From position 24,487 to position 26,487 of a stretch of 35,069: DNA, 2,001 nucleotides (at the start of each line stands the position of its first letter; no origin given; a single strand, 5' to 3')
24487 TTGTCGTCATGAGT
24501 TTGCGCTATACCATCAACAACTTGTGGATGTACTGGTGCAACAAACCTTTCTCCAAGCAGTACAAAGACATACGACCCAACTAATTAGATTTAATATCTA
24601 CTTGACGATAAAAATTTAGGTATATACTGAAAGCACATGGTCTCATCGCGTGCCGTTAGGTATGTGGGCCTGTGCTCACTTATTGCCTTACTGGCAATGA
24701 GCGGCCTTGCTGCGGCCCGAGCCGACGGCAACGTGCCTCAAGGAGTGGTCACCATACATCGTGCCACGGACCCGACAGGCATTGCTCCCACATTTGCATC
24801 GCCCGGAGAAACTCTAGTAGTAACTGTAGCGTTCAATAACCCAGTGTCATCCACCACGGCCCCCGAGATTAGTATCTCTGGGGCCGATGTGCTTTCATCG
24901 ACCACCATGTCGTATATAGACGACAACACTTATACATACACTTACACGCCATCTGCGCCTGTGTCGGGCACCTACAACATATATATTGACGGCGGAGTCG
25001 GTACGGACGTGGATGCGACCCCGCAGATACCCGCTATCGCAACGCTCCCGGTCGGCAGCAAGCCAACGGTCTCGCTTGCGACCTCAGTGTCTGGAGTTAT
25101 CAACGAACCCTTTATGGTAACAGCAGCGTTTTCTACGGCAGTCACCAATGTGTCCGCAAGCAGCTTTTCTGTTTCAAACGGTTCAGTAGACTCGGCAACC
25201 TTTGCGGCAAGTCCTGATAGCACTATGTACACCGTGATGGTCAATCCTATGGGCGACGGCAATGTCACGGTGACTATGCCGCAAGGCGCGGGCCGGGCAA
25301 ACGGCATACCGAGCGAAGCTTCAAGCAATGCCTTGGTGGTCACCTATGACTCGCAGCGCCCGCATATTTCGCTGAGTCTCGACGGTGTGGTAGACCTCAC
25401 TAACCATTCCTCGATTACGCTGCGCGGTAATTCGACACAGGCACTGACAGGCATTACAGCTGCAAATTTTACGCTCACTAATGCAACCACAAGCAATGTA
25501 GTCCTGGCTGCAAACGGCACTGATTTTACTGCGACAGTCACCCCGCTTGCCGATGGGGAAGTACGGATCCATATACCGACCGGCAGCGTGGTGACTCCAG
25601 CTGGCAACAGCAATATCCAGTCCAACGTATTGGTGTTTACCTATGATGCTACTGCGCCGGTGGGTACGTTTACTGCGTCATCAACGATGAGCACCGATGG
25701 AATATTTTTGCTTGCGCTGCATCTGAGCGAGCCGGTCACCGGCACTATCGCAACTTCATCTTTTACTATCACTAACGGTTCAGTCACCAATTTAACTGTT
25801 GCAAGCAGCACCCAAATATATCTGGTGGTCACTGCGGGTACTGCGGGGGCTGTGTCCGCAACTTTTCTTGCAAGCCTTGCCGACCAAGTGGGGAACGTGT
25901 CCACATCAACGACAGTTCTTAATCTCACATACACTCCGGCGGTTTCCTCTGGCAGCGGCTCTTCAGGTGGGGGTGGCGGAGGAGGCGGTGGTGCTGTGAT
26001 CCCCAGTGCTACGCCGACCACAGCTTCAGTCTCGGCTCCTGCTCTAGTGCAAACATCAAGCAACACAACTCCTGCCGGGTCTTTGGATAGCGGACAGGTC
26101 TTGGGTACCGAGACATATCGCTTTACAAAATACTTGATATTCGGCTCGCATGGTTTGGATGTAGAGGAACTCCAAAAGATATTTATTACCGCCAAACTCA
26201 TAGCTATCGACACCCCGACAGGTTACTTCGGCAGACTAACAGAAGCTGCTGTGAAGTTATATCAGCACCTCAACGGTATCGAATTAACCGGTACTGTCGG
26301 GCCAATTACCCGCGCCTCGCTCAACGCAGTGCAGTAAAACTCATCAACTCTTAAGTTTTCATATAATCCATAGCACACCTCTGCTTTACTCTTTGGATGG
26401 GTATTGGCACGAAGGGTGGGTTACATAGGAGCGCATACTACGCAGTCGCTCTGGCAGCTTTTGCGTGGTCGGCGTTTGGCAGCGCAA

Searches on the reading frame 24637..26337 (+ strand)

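Call 23: search_protein_families(library=pfam, proteins=[window:24637-26337:+], max_evalue=0.001)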
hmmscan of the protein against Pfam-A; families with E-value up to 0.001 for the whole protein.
window:24637-26337:+ (566 aa): 2 families
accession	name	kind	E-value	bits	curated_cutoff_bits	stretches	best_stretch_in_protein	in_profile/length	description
PF19078.6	Big_12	-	2.3e-17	63.5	27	3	238-330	1-96/102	Bacterial Ig-like domain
PF01471.23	PG_binding_1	-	3e-10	40.6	23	1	506-562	2-57/57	Putative peptidoglycan binding domain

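Call 54: search_protein_families(library=ncbifam, proteins=[window:24637-26337:+], max_evalue=0.00001)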
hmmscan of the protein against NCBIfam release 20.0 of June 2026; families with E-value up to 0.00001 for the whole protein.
window:24637-26337:+ (566 aa): 0 families
